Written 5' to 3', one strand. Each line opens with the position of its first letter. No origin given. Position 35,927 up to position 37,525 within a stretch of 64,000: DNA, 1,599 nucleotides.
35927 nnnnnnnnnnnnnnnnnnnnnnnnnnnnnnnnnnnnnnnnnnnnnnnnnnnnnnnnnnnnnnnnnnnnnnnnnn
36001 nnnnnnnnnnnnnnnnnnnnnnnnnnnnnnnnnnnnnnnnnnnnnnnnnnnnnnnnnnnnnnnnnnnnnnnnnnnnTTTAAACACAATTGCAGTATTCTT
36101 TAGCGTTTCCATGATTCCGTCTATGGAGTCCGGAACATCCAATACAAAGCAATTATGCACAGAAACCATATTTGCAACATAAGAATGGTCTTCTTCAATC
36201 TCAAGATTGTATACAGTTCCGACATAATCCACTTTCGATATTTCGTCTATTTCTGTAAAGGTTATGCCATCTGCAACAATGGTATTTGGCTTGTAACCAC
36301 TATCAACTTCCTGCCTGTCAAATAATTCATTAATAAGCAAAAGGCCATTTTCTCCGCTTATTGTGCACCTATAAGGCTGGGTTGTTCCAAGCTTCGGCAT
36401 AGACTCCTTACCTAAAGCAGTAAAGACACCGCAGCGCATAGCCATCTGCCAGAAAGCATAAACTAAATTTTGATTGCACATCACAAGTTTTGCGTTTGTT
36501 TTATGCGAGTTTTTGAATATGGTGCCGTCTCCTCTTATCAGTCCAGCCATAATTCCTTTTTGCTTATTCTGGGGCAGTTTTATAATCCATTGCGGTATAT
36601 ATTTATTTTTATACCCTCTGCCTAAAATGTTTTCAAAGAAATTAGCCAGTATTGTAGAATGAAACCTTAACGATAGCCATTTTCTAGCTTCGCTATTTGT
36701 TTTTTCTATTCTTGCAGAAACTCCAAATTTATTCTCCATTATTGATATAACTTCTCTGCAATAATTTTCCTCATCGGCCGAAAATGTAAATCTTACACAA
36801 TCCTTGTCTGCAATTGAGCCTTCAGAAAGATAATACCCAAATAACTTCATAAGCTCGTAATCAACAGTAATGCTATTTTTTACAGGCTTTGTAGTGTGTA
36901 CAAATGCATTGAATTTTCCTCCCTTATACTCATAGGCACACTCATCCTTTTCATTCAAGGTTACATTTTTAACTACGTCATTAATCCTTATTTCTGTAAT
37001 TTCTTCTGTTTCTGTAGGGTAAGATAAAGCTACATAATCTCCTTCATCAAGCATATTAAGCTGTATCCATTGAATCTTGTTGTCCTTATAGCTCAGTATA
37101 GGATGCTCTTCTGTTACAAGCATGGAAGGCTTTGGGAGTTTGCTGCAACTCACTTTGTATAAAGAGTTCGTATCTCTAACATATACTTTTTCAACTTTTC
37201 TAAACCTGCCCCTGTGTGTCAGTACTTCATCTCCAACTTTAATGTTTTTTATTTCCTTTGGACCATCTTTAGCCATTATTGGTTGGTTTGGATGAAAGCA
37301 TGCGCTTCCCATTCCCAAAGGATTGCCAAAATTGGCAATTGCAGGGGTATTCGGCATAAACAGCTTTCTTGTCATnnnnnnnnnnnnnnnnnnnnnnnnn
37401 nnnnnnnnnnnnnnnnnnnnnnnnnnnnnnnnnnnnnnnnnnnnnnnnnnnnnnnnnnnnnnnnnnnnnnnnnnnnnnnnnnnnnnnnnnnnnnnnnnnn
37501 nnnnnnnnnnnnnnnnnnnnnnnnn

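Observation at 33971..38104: Class II RNR interrupted by two inteins at catalytic cysteines (one with a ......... homing endonuclease)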

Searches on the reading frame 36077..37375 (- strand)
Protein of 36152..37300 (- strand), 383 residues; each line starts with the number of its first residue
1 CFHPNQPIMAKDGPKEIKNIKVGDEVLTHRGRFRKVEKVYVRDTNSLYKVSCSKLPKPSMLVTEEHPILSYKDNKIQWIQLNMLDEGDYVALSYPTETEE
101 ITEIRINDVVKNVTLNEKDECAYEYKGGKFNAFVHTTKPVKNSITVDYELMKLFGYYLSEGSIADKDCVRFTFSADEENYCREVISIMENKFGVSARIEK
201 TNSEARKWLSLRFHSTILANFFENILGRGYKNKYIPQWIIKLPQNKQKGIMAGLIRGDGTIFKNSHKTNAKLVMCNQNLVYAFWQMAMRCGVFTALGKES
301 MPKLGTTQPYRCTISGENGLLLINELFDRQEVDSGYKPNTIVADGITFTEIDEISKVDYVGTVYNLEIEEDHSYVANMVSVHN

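Call 7: search_solved_structures(query=window:36152-37300:-, show_alignments=3, max_evalue=0.01)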
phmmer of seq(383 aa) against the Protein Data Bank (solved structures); distinct sequences matched with E-value up to 0.01: 4.
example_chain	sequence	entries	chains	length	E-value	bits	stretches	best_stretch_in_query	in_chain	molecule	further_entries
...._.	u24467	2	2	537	6.3e-07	31.9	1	129-267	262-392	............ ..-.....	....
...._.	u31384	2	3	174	0.0029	19.8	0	345-382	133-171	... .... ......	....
2jmz_A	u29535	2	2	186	0.0046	19.2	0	346-377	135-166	Hypothetical protein MJ0781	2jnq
4e2u_A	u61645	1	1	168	0.0059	18.8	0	42-90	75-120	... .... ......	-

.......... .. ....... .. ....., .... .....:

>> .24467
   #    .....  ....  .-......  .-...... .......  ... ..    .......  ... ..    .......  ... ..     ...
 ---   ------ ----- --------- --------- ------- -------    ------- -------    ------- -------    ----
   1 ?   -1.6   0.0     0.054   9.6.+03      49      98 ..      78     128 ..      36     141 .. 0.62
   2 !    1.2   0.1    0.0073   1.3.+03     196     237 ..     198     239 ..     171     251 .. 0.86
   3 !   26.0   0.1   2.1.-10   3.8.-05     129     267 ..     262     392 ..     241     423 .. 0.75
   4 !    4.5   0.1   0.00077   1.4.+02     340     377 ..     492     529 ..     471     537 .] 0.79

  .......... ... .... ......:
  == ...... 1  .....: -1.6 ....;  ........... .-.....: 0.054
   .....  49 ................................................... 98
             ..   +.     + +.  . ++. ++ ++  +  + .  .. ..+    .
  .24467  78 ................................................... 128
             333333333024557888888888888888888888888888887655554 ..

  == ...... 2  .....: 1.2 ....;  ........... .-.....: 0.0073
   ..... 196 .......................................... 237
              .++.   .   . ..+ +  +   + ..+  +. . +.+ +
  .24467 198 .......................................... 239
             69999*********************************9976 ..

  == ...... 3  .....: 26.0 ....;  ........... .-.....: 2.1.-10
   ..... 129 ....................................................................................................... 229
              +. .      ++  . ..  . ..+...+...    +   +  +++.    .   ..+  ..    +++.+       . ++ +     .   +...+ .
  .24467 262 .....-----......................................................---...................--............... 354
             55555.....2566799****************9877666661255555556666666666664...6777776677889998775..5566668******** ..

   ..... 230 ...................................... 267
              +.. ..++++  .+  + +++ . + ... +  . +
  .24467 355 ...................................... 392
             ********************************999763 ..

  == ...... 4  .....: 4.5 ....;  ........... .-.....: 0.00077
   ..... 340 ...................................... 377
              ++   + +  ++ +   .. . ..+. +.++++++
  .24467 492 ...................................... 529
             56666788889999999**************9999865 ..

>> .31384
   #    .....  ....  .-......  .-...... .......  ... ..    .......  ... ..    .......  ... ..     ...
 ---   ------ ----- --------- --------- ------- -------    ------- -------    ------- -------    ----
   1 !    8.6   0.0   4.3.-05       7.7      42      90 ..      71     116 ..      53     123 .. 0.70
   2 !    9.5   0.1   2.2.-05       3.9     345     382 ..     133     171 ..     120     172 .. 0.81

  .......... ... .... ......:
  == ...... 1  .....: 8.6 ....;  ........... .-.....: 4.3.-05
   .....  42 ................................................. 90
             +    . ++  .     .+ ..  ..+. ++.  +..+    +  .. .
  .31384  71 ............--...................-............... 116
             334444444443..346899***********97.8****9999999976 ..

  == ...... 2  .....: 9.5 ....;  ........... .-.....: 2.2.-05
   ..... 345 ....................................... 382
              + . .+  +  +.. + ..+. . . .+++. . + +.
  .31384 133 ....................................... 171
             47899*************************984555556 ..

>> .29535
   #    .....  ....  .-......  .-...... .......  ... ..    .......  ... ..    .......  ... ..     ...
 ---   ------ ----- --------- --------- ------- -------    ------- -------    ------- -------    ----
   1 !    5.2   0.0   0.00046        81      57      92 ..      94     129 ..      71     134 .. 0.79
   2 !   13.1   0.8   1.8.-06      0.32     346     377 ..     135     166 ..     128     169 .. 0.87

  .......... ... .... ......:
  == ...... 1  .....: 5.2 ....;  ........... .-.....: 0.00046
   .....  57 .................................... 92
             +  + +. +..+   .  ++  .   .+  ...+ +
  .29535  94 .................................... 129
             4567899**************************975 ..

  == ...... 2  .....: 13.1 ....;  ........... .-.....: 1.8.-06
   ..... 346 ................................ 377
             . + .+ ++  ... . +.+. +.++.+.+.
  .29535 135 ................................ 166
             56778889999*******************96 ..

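Call 17: find_homologous_proteins(query=window:36152-37300:-, max_evalue=0.00001)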
Query seq(383 aa) (383 aa): 16 proteins with E <= 0.00001 among 1713 candidates.
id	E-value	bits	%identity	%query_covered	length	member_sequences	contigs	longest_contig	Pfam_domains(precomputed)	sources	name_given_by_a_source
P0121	2.8e-187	640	84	85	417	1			PF02867.21,PF14528.12,PF14890.12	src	-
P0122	3.0e-140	486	63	85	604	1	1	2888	PF00317.27,PF03477.22,PF14528.12,PF13403.12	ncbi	ncbi:MAG: ATP cone domain-containing protein, partial [Nanoarchaeota archaeon]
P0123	1.6e-87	312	82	43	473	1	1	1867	PF00317.27,PF03477.22,PF13403.12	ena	-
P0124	2.9e-81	291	53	63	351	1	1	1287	PF02867.21,PF14528.12,PF14890.12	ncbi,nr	ncbi:MAG: LAGLIDADG family homing endonuclease, partial [Candidatus Diapherotrites archaeon]|nr:LAGL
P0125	7.7e-25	106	90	16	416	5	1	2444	PF02867.21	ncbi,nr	ncbi:adenosylcobalamin-dependent ribonucleoside-diphosphate reductase, partial [Candidatus Woesearch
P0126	1.5e-23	101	28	100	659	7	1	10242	PF12705.14,PF14528.12,PF13403.12,PF14890.12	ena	-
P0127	7.7e-22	96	29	100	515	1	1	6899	PF14697.12,PF00037.33,PF13484.12,PF14528.12,PF12838.13,PF13237.12,PF13183.12,PF13187.12,PF13403.12,PF14890.12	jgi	jgi:formate hydrogenlyase subunit 6/NADH:ubiquinone oxidoreductase subunit I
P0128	2.2e-21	94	26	100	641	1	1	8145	PF07591.16,PF14528.12,PF13403.12,PF14890.12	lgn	-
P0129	6.7e-20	89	27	100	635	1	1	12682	PF07591.16,PF14528.12,PF13403.12,PF14890.12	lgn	-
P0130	8.3e-20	89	27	64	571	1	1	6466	PF00383.30,PF14437.13,PF14528.12,PF14890.12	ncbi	-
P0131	3.6e-18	84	27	100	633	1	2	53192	PF07591.16,PF14528.12,PF13403.12,PF14890.12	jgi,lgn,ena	jgi:hypothetical protein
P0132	9.6e-14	69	38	23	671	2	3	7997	PF04055.28,PF02310.25,PF14890.12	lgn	-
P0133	8.3e-9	53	23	100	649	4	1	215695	PF14528.12,PF13403.12,PF14890.12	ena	-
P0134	3.1e-8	51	64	9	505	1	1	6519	PF09989.16,PF14890.12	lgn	-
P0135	1.4e-7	49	32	24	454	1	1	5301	PF07591.16,PF00383.30,PF14437.13,PF13403.12,PF14890.12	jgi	jgi:deoxycytidylate deaminase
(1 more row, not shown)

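Call 36: search_protein_representatives(protein=window:36152-37300:-)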
Query: 383 residues. Proteins with E-value up to 0.001 (for the whole library): 8093; up to 1e-10: 3135; up to 1e-30: 144. The best 150 are listed.
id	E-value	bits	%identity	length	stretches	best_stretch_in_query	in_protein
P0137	4.9e-163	558.8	63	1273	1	1-383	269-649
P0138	4.6e-109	381.2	44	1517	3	1-383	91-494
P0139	4.1e-100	351.8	47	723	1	1-383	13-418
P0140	1.0e-98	347.2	47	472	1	1-383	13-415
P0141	1.6e-90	320.2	35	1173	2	1-383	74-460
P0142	9.7e-90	317.6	44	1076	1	1-383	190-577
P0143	2.2e-85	303.3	36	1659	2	1-383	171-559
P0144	7.6e-81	288.4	41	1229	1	1-383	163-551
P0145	5.9e-74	265.7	33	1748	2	1-383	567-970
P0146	1.3e-72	261.3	44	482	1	1-292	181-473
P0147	9.8e-71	255.1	37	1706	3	76-383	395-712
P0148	7.2e-61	222.6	37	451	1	1-359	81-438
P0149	1.3e-57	211.9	26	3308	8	140-383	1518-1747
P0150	1.2e-53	198.9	35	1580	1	1-383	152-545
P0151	1.1e-46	175.9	30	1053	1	1-383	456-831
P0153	1.8e-46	175.2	32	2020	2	1-383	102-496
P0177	4.2e-41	157.6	32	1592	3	1-316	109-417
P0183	1.2e-39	152.8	34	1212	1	1-383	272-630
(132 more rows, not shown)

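Call 37: search_protein_families(library=pfam, proteins=[window:36152-37300:-], max_evalue=0.01)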
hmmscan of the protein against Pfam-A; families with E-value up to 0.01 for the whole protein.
window:36152-37300:- (383 aa): 6 families
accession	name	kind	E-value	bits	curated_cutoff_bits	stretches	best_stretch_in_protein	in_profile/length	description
PF14890.11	Intein_splicing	-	3e-12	47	35.8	1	35-383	37-155/155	Intein splicing domain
PF14528.11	LAGLIDADG_3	-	1.4e-09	38.5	22.5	2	248-318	4-73/82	LAGLIDADG-like domain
PF05203.21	Hom_end_hint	-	1.2e-05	25.8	32.1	1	1-116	1-123/228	Hom_end-associated Hint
PF13403.11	Hint_2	-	5.6e-05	24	28.4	1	1-44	2-45/147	Hint domain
PF07591.16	PT-HINT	-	0.00046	20.9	27.7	1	10-130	4-117/137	Pretoxin HINT domain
PF14623.11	Vint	-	0.002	18.4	27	0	1-71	2-67/166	Hint-domain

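Call 38: search_protein_families(library=ncbifam, proteins=[window:36152-37300:-], max_evalue=0.01)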
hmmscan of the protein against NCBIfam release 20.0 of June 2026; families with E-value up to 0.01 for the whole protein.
window:36152-37300:- (383 aa): 8 families
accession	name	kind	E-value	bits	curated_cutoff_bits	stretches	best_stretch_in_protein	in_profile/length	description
NF045703.1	rSAM_Tes_intein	exception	1.6e-18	65.9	1700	1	137-377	358-603/1040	tetraether lipid synthase Tes, intein-containing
NF011491.0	PRK14898.1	equivalog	2.1e-12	45.9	783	1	59-297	162-385/860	DNA-directed RNA polymerase subunit A''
NF011303.0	PRK14715.1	equivalog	3.9e-10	37.5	1585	1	139-267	1110-1234/1627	DNA-directed DNA polymerase II large subunit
NF011418.0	PRK14845.1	equivalog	4.4e-10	38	756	2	2-177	45-170/1049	translation initiation factor IF-2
NF038162.1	RtcB_rel_intein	exception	4.8e-06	24.8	1150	1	60-274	161-383/961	intein-containing RtcB family protein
TIGR01443.1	intein_Cterm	domain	2.6e-05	24.3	15.6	1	363-383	2-23/24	intein C-terminal splicing region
NF038098.1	GyrA_w_intein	exception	0.0005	18.1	1850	1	148-296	237-386/1232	intein-containing DNA gyrase subunit A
NF005852.0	PRK07773.1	equivalog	0.0007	18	780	0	147-321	505-688/886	replicative DNA helicase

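Call 41: list_cluster_members(proteins=[P0138, P0141, P0142, P0143, P0144, P0147, P0150, P0153, P0177, P0183])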
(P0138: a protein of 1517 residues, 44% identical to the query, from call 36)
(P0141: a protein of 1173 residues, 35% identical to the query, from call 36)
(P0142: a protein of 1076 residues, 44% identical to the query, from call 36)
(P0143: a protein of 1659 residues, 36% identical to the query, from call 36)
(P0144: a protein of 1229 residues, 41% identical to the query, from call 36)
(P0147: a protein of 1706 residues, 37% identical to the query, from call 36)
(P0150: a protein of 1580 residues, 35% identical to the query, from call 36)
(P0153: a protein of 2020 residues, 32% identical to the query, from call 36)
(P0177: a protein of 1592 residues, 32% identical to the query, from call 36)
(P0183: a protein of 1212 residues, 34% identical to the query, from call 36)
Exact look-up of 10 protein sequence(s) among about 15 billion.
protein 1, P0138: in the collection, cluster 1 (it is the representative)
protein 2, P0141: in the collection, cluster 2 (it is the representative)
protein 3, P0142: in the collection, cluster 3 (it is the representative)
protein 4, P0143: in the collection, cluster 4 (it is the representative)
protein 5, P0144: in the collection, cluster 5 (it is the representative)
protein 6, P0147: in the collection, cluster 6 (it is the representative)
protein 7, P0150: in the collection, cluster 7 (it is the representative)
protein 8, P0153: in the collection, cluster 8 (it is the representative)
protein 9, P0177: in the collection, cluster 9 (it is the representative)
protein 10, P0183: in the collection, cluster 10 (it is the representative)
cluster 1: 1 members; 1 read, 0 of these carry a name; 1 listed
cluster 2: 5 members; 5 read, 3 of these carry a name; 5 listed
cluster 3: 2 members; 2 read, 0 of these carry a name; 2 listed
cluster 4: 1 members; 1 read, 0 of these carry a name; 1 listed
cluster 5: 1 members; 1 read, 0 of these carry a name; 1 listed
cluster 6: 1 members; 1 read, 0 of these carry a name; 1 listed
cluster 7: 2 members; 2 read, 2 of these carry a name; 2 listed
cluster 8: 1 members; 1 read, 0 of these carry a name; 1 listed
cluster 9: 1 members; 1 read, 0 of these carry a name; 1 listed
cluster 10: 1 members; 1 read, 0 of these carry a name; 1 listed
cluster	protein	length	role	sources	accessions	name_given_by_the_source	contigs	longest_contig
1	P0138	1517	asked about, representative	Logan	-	-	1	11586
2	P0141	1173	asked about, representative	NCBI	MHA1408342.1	MAG: LAGLIDADG family homing endonuclease, partial [Candidatus Heimdallarchaeaceae ...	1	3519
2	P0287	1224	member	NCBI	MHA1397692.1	MAG: LAGLIDADG family homing endonuclease, partial [Candidatus Heimdallarchaeaceae ...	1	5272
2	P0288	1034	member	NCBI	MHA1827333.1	MAG: LAGLIDADG family homing endonuclease, partial [Candidatus Heimdallarchaeaceae ...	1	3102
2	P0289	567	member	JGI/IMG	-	-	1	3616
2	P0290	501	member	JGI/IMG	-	-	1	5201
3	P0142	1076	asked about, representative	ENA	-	-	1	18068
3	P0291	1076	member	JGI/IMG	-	-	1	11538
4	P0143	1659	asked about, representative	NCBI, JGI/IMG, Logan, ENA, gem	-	-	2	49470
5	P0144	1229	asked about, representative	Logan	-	-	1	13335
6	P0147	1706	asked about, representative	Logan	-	-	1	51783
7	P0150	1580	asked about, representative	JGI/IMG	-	ribonucleoside-diphosphate reductase alpha chain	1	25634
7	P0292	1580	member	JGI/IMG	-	ribonucleoside-diphosphate reductase alpha chain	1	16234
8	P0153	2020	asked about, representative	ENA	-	-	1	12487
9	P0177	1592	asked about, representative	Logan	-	-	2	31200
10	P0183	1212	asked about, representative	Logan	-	-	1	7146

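Call 54: predict_structure(alignment_id=A1)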
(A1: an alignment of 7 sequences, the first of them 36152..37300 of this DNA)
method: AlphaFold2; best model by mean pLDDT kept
length: 383 residues; sequences in the alignment: 7
mean_pLDDT: 35.7   pTM: 0.37
mean pLDDT of the five models: 35.7, 34.0, 33.5, 33.1, 32.4
residues with pLDDT >= 90: 0; 70-90: 0; 50-70: 31; < 50: 352
segments of 3 or more residues with pLDDT < 50: 1-9, 22-71, 74-150, 156-178, 183-199, 201-238, 255-383
pLDDT, mean of each block of 10 residues (from residue 1): 42 54 42 31 27 27 31 48 42 31 45 34 25 26 41 48 31 42 45 39 37 38 39 40 51 44 32 31 43 33 28 27 31 30 35 29 22 20 20
secondary structure, 60 per line:
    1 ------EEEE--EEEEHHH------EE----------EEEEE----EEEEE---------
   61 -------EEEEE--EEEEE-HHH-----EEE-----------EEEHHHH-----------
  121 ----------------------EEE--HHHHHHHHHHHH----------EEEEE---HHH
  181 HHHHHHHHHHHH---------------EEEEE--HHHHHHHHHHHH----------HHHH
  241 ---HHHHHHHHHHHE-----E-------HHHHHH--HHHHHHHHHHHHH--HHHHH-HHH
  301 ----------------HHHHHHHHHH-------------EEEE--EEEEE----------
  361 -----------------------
elements in order: E7-10 E13-16 E38-42 E47-51 E68-72 E75-79 E89-91 E103-105 H106-109 E143-145 H148-159 E170-174 H178-192 E208-212 H215-226 H237-240 H244-254 H269-274 H277-289 H292-296 H317-326 E340-343 E346-350

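Call 61: find_related_loci(query=A3, collection=genome_contigs, flank=3000)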
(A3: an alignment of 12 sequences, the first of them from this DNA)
Query A3 (433 aa) in genome_contigs; peptide patterns used: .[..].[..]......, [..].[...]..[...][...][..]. (x = any residue, [..] = any of these).
599 stretches matched a pattern (row limit reached: there are more); 313 encode a relative of the query (tblastn E <= 1e-3); the best 80 are kept; 80 distinct loci.
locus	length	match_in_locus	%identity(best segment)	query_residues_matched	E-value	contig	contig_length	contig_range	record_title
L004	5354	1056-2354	91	1-433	0e+0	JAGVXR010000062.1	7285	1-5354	Candidatus Woesearchaeota archaeon isolate RIFCSPHIGHO2_01_FULL_38_11 rifcsphigho2_01_scaffold_43026, whole genome shotg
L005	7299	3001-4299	88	1-433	0e+0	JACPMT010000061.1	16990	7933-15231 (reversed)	MAG: Candidatus Woesearchaeota archaeon isolate NC_groundwater_556_Ag_S-0.1um_39_10 S35_SO-1_scaffold_432121, whole geno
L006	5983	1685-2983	84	1-433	0e+0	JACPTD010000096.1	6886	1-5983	MAG: Candidatus Woesearchaeota archaeon isolate NC_groundwater_723_Ag_S-0.2um_38_8 S36_SO-2_scaffold_592638, whole genom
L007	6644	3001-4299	84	1-433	0e+0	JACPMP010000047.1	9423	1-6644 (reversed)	MAG: Candidatus Woesearchaeota archaeon isolate NC_groundwater_552_Ag_S-0.1um_34_16 S35_SO-1_scaffold_56093, whole genom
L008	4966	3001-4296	86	1-433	0e+0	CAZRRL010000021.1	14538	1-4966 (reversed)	MAG TPA_asm: uncultured Methanosarcinales archaeon isolate binchicken_co251_826 genome assembly, contig: NODE_5722_lengt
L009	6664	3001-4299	82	1-433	0e+0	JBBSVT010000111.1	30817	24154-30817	MAG: Nanoarchaeota archaeon isolate H14-bin056_1 H14_bin056_1_000000000111, whole genome shotgun sequence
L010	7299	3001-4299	82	1-433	0e+0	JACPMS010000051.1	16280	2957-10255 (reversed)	MAG: Candidatus Woesearchaeota archaeon isolate NC_groundwater_555_Ag_S-0.1um_38_11 S35_SO-1_scaffold_232140, whole geno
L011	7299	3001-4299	79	1-433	0e+0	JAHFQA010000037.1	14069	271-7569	MAG: Candidatus Woesearchaeota archaeon isolate nzgw54 NODE_1486_length_14070_cov_4.990322, whole genome shotgun sequenc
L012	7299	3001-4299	77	1-433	0e+0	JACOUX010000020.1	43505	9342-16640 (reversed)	MAG: Candidatus Woesearchaeota archaeon isolate NC_groundwater_84_Ag_S-0.1um_40_33 S35_SO-1_scaffold_125341, whole genom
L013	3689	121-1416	63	1-433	0e+0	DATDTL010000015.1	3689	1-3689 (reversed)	MAG TPA_asm: archaeon isolate SMAG_U8030 k141_1761327, whole genome shotgun sequence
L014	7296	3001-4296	64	1-433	0e+0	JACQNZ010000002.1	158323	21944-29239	MAG: Candidatus Aenigmatarchaeota archaeon isolate NC_groundwater_1268_Ag_S-0.2um_49_229 S_p2_S4_coassembly_k141_1131203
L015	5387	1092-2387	63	1-433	0e+0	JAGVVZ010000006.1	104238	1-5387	MAG: Candidatus Aenigmatarchaeota archaeon isolate RIFCSPHIGHO2_02_FULL_35_12 rifcsphigho2_02_scaffold_209, whole genome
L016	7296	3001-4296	62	1-433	0e+0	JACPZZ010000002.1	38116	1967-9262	MAG: Candidatus Aenigmatarchaeota archaeon isolate NC_groundwater_903_Pr1_S-0.2um_45_27 Montesol18-Sp2_coassembly_scaffo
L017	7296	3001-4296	63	1-433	0e+0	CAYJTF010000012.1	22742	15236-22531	MAG TPA_asm: uncultured archaeon isolate ERP125453_co1_357 genome assembly, contig: NODE_2105_length_22742_cov_6.534447,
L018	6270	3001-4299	58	1-433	1e-178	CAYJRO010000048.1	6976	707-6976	MAG TPA_asm: uncultured archaeon isolate ERP125453_co1_124 genome assembly, contig: NODE_13746_length_6976_cov_4.726918,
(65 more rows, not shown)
